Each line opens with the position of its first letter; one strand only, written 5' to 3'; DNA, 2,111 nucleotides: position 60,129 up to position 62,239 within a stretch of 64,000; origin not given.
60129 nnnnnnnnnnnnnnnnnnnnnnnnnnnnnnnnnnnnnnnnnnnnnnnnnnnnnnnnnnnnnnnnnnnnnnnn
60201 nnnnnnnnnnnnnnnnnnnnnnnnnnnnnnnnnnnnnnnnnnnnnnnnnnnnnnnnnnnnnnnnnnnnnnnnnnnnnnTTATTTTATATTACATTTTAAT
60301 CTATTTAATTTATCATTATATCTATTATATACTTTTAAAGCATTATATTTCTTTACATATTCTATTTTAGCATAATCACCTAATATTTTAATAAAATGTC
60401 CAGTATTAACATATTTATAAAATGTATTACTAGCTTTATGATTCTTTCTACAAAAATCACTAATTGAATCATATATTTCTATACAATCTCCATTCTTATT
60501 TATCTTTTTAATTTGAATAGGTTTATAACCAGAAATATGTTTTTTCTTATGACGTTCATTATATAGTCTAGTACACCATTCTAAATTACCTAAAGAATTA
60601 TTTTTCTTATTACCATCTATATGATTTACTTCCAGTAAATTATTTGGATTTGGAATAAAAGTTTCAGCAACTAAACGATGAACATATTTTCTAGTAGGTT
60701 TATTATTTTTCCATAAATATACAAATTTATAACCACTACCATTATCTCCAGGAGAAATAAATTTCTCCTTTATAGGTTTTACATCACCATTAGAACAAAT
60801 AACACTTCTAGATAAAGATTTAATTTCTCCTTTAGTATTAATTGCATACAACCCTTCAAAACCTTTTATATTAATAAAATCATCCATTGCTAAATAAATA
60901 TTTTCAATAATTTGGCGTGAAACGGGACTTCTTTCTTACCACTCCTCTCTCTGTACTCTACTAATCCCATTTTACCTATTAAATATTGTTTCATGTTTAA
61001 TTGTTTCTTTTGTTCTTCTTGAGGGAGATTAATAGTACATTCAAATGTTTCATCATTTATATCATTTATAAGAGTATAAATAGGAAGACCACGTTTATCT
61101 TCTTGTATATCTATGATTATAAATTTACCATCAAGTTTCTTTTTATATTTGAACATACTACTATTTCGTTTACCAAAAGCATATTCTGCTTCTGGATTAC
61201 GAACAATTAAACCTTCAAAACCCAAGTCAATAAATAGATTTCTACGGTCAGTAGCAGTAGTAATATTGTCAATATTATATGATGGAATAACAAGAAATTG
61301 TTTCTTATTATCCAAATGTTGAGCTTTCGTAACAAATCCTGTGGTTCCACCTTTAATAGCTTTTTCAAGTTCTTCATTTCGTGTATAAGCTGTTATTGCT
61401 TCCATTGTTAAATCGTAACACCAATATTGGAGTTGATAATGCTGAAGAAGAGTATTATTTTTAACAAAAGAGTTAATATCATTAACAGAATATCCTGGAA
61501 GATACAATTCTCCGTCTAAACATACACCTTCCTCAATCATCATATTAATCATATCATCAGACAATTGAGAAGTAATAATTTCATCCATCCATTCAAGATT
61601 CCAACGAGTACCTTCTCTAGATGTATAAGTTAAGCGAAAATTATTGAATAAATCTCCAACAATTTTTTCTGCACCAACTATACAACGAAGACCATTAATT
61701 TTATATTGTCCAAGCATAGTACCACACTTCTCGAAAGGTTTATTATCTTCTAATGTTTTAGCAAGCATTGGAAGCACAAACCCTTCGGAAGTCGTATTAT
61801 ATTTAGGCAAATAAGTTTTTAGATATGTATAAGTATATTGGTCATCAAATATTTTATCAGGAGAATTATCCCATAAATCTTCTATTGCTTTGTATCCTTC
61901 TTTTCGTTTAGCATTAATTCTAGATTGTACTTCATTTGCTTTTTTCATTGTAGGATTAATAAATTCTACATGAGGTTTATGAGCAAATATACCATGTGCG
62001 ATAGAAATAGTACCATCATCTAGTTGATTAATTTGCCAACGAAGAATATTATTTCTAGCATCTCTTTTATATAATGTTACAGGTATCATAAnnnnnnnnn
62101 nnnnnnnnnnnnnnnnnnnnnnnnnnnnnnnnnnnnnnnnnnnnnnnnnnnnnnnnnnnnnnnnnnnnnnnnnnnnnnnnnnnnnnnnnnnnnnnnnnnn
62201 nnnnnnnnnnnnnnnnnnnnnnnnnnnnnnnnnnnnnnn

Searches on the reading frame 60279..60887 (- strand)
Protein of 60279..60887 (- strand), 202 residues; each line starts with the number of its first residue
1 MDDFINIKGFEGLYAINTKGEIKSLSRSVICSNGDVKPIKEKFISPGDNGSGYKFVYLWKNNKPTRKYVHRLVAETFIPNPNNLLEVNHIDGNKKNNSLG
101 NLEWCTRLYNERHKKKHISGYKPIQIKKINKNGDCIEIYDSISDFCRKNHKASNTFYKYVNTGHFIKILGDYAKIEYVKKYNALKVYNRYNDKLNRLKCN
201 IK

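Call 35: search_protein_families(library=pfam, proteins=[window:60279-60887:-], max_evalue=0.01)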
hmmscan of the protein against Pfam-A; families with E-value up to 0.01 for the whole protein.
window:60279-60887:- (202 aa): 2 families
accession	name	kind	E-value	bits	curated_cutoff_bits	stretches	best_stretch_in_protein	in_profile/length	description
PF13392.12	HNH_3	-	4e-11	42.8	24.8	1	67-112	1-46/46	HNH endonuclease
PF07463.16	NUMOD4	-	2.4e-07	31.3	23.4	1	5-58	4-48/49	NUMOD4 motif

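Call 36: search_protein_families(library=phrogs, proteins=[window:60279-60887:-], max_evalue=0.001)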
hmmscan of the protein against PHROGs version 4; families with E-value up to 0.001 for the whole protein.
window:60279-60887:- (202 aa): 14 families
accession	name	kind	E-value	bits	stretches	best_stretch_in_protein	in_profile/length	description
phrog_59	-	DNA, RNA and nucleotide metabolism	5.5e-37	129.1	1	2-155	138-262/423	HNH endonuclease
phrog_959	-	DNA, RNA and nucleotide metabolism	8.3e-31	107.6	1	7-120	11-112/138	HNH endonuclease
phrog_1492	-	DNA, RNA and nucleotide metabolism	3.2e-25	90.1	1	7-150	50-177/414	HNH endonuclease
phrog_37683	-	unknown function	1.1e-14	55.2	1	31-119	124-213/279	-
phrog_99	-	DNA, RNA and nucleotide metabolism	7e-08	33.5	1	46-134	138-235/383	HNH endonuclease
phrog_14913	-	DNA, RNA and nucleotide metabolism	4.2e-07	31.1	1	55-122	27-93/149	HNH endonuclease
phrog_15471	-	DNA, RNA and nucleotide metabolism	1.6e-06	29.1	1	48-149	13-111/183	HNH endonuclease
phrog_7545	-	DNA, RNA and nucleotide metabolism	2.2e-06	28.9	1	48-127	63-143/160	HNH endonuclease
phrog_826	-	DNA, RNA and nucleotide metabolism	3.5e-06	27.8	1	44-116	87-160/281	HNH endonuclease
phrog_17657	-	DNA, RNA and nucleotide metabolism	3.8e-05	24.6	1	50-105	103-165/168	HNH endonuclease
phrog_21964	-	DNA, RNA and nucleotide metabolism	3.8e-05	24.4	1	52-122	149-217/244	HNH endonuclease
phrog_4578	-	DNA, RNA and nucleotide metabolism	0.00012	23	1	85-130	30-78/130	HNH endonuclease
phrog_10730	-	DNA, RNA and nucleotide metabolism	0.00017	22.3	1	59-120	85-145/234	HNH endonuclease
phrog_30377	-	DNA, RNA and nucleotide metabolism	0.00087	20.4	0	68-121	11-60/82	HNH endonuclease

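Call 37: search_dna_similar(query=window:60279-60887:-, collection=phages, mode=protein, max_rows=40, max_evalue=1e-8)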
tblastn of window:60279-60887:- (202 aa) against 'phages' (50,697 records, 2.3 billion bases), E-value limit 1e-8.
Records with a match: 1545; places in all: 1998; records where one place covers at least 80% of the query: 39.
Best place of each record, by identity: 60-80% 29; <60% 1516.
By first word of the organism name: Enterococcus 206; Lactococcus 199; Staphylococcus 142; Bacillus 103; Escherichia 84; Streptococcus 80; Lactobacillus 72; Flavobacterium 67; Salmonella 62; Vibrio 49; and 70 more.
By host as written in the record: - 157; Lactococcus lactis 139; Flavobacterium columnare 56; Enterococcus faecalis 51; Streptococcus thermophilus 34; Pectobacterium atrosepticum DSM18077 34; Gordonia terrae 3612 31; Escherichia coli 29; and 416 more.
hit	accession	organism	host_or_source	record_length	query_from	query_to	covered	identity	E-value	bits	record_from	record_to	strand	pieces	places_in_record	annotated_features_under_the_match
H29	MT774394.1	uncultured phage cr271_1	pig feces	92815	4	170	83%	56.5%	9e-47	169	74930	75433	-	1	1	HNH endonuclease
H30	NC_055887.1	uncultured phage cr271_1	pig feces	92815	4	170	83%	56.5%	9e-47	169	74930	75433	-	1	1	HNH endonuclease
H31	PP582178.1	Enterococcus phage vB_Efs4_KEN02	Enterococcus faecalis 947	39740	6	161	77%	42.3%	1e-20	94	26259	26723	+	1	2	HNH endonuclease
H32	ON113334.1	Enterococcus phage ZXL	Enterococcus faecalis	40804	6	161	77%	42.3%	1e-20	94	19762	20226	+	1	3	HNH endonuclease domain protein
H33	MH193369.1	Enterococcus phage LY0322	Enterococcus faecalis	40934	6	161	77%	42.3%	1e-20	94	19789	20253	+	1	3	hypothetical protein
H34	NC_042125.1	Enterococcus phage LY0322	Enterococcus faecalis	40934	6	161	77%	42.3%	1e-20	94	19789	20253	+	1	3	HNH endonuclease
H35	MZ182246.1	Enterococcus phage vB_EfaS_785CS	Enterococcus faecalis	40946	6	161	77%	42.3%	1e-20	94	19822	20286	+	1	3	HNH homing endonuclease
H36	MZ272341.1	Enterococcus phage vB_EfaS_785CC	Enterococcus faecalis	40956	6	161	77%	42.3%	1e-20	94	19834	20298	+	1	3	HNH homing endonuclease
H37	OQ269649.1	Enterococcus phage DEfc27b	Enterococcus faecalis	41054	6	161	77%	42.3%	1e-20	94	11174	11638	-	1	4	hypothetical protein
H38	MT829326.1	Enterococcus phage FX417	Enterococcus faecalis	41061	6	161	77%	42.3%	1e-20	94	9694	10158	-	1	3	hypothetical protein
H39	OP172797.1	Enterococcus phage EF326P1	Enterococcus faecalis DA326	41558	6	161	77%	42.3%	3e-20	94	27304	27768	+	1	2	DNA endonuclease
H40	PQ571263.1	Bacteroides phage BF1-TP2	Bacteroides fragilis BL19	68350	2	200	99%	33.0%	9e-16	81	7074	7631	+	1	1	HNH endonuclease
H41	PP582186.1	Enterococcus phage vB_Efs30_KEN14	Enterococcus faecalis 882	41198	6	161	77%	41.7%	2e-19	91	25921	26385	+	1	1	HNH endonuclease | hypothetical protein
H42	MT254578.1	Bacillus phage Izhevsk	Bacillus cereus VKM B-370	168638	1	156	77%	41.5%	1e-23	103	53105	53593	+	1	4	HNH endonuclease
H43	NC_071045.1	Bacillus phage Izhevsk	Bacillus cereus VKM B-370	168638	1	156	77%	41.5%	1e-23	103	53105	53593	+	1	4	HNH endonuclease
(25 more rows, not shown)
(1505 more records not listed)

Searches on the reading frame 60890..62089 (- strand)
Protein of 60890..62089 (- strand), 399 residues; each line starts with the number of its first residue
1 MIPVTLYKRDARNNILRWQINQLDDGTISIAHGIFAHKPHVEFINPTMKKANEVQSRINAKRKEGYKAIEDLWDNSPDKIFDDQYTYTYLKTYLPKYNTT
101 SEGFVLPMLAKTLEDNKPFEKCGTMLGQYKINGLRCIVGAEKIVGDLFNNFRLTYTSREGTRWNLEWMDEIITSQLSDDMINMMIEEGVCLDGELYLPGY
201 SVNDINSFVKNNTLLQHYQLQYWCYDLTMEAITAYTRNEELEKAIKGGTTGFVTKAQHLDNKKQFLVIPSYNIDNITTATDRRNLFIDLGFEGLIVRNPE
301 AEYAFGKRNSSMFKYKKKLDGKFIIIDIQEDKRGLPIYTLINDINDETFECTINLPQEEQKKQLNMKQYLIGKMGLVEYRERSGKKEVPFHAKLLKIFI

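Call 35: search_protein_families(library=pfam, proteins=[window:60890-62089:-], max_evalue=0.01)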
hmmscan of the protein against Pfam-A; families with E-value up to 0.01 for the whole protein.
window:60890-62089:- (399 aa): 1 family
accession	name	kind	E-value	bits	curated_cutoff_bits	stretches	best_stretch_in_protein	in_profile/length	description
PF01068.26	DNA_ligase_A_M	-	1.1e-10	42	26.2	1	107-316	1-204/204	ATP dependent DNA ligase domain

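Call 36: search_protein_families(library=phrogs, proteins=[window:60890-62089:-], max_evalue=0.001)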
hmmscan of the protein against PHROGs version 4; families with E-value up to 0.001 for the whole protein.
window:60890-62089:- (399 aa): 1 family
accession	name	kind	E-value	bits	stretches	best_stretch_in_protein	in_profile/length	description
phrog_114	-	DNA, RNA and nucleotide metabolism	6.3e-38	131.7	1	105-396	221-496/634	ATP-dependent DNA ligase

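Call 65: search_dna_similar(query=window:60890-62089:-, collection=phages, mode=protein, max_rows=60, max_evalue=1e-10, rows=spread)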
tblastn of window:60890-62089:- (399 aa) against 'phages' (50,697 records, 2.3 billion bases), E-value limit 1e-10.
Records with a match: 87; places in all: 87; records where one place covers at least 80% of the query: 63.
Best place of each record, by identity: <60% 87.
By first word of the organism name: Pseudomonas 21; uncultured 14; Aeromonas 9; Proteus 8; CrAssphage 7; Pectobacterium 5; Bacteriophage 4; Acinetobacter 4; crAssphage 2; Caudoviricetes 2; and 7 more.
By host as written in the record: - 29; Aeromonas hydrophila 9; Pseudomonas syringae pv. porri LMG 28495 8; Proteus mirabilis 5; Bacteroides cellulosilyticus 2; Bacteroides xylanisolvens APCS1/XY 2; Pseudomonas putida PpG1 2; Pseudomonas fluorescens SA1 2; and 22 more.
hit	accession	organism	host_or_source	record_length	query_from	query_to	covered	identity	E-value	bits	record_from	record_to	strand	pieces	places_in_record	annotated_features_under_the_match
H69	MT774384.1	uncultured phage cr8_1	human feces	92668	4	397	99%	50.4%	9e-108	353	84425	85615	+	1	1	DNA ligase | hypothetical protein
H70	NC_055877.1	uncultured phage cr8_1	human feces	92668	4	397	99%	50.4%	9e-108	353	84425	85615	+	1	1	DNA ligase | hypothetical protein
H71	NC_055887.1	uncultured phage cr271_1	pig feces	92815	4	396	98%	47.9%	2e-102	338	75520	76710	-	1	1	DNA ligase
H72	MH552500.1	crAssphage sp. isolate ctcc615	mouse tissue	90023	4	397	99%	46.7%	2e-94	315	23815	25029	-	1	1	ATP-dependent DNA ligase | CRISPR-associated endonuclease Cas1 subtype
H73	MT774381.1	uncultured phage cr3_1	human feces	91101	1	396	99%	40.8%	3e-79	271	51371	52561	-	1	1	DNA ligase | hypothetical protein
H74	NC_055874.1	uncultured phage cr3_1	human feces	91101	1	396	99%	40.8%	3e-79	271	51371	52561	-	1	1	ATP-dependent DNA ligase | hypothetical protein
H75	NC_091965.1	Caudoviricetes sp. 'Rudgehvirus jaberico'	Bacteroides cellulosilyticus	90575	4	398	99%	40.4%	9e-76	261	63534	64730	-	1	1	DNA ligase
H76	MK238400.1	CrAssphage ZA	Homo sapiens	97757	6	397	98%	39.8%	2e-68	240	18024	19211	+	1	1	putative ATP-dependent DNA ligase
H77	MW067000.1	CrAssphage sp. C0521BD4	stool sample from an infant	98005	6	393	97%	40.0%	4e-68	239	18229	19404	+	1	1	putative ATP-dependent DNA ligase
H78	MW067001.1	CrAssphage sp. C0521BW15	stool sample from an infant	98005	6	393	97%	40.0%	4e-68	239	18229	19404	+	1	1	putative ATP-dependent DNA ligase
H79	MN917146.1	Bacteroides phage crAss002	Bacteroides xylanisolvens APCS1/XY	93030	4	398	99%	37.8%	2e-61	219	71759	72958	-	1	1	DNA ligase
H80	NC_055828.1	Bacteroides phage crAss002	Bacteroides xylanisolvens APCS1/XY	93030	4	398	99%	37.8%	2e-61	219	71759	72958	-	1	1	DNA ligase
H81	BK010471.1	Carjivirus communis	bacterium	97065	6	393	97%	38.4%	6e-64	227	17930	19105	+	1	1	KP06_gp24: putative ATP-dependent DNA ligase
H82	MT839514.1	Bacteriophage sp.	human fecal samples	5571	18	397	95%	39.0%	1e-65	232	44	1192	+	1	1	record has no annotation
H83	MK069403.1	CrAssphage sp. O-152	fecal sample from Mexican boy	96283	18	397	95%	39.0%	2e-65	231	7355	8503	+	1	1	record has no annotation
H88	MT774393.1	uncultured phage cr127_1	human feces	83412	46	397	88%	30.0%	3e-23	108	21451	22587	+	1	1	DNA ligase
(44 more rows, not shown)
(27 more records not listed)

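Call 66: get_annotated_region(hit=H79, flank=20000)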
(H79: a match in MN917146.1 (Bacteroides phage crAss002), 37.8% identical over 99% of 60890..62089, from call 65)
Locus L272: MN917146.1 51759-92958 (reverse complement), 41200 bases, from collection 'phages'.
description: Bacteroides phage crAss002, complete genome.
organism: Bacteroides phage crAss002 (NCBI taxid 2709317)
taxonomy: Viruses; Duplodnaviria; Heunggongvirae; Uroviricota; Caudoviricetes; Crassvirales; Intestiviridae; Churivirinae; Jahgtovirus; Jahgtovirus secundus
host: Bacteroides xylanisolvens APCS1/XY; source: human feces; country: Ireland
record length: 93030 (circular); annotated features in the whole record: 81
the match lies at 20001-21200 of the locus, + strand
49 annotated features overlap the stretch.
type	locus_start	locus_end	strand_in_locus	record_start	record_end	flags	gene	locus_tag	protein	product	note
CDS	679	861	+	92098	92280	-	-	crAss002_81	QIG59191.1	hypothetical protein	gp_81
CDS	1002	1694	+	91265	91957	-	-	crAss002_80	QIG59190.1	hypothetical protein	gp_80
CDS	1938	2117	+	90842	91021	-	-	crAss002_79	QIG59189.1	hypothetical protein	gp_79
CDS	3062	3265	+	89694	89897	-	-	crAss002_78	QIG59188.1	hypothetical protein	gp_78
CDS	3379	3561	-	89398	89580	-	-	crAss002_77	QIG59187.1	hypothetical protein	gp_77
CDS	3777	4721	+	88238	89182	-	-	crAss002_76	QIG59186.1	hypothetical protein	gp_76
CDS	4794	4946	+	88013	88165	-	-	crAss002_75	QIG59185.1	hypothetical protein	gp_75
CDS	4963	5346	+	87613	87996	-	-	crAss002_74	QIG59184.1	hypothetical protein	gp_74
CDS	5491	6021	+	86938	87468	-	-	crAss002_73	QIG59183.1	hypothetical protein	gp_73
CDS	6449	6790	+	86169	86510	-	-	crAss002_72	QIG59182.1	hypothetical protein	gp_72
CDS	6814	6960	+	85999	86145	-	-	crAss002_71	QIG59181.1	hypothetical protein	gp_71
CDS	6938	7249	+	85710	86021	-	-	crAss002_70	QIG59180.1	30S ribosomal protein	gp_70; 30S ribosomal protein/Zinc ribbon domain; 30S ribosomal protein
CDS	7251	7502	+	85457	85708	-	-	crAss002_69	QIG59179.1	hypothetical protein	gp_69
CDS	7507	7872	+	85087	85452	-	-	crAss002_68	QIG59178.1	hypothetical protein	gp_68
CDS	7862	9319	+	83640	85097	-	-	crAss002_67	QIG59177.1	DNA helicase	gp_67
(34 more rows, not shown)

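Call 67: get_annotated_region(hit=H88, flank=20000)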
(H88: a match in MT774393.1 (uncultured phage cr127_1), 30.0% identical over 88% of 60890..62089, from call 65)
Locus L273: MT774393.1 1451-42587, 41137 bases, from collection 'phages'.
description: Uncultured phage cr127_1, complete genome.
organism: uncultured phage cr127_1 (NCBI taxid 2772077)
taxonomy: Viruses; Duplodnaviria; Heunggongvirae; Uroviricota; Caudoviricetes; Crassvirales; Crevaviridae; Doltivirinae; Kahucivirus; Kahucivirus intestinalis
host: -; source: human feces; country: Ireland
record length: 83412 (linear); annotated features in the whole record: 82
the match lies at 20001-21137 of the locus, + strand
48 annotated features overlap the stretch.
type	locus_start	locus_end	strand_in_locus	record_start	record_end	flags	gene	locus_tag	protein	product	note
CDS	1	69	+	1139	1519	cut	-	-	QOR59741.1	hypothetical protein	gp_26439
CDS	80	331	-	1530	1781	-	-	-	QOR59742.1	hypothetical protein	gp_26440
CDS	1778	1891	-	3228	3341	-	-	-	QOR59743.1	hypothetical protein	gp_26441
CDS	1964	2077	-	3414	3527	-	-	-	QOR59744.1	hypothetical protein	gp_26442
CDS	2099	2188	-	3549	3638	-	-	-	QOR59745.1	hypothetical protein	gp_26443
CDS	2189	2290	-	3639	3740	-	-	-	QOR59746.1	hypothetical protein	gp_26444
CDS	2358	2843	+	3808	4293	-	-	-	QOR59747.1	hypothetical protein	gp_26445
CDS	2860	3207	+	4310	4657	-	-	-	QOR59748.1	hypothetical protein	gp_26446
CDS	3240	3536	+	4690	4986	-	-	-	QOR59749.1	hypothetical protein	gp_26447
CDS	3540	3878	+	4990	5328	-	-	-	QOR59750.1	hypothetical protein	gp_26448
CDS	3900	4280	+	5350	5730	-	-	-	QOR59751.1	hypothetical protein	gp_26449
CDS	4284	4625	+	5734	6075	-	-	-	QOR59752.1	hypothetical protein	gp_26450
CDS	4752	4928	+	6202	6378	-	-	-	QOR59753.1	hypothetical protein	gp_26451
tRNA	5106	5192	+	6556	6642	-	-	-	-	tRNA-Leu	-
CDS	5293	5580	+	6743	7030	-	-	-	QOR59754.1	hypothetical protein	gp_26453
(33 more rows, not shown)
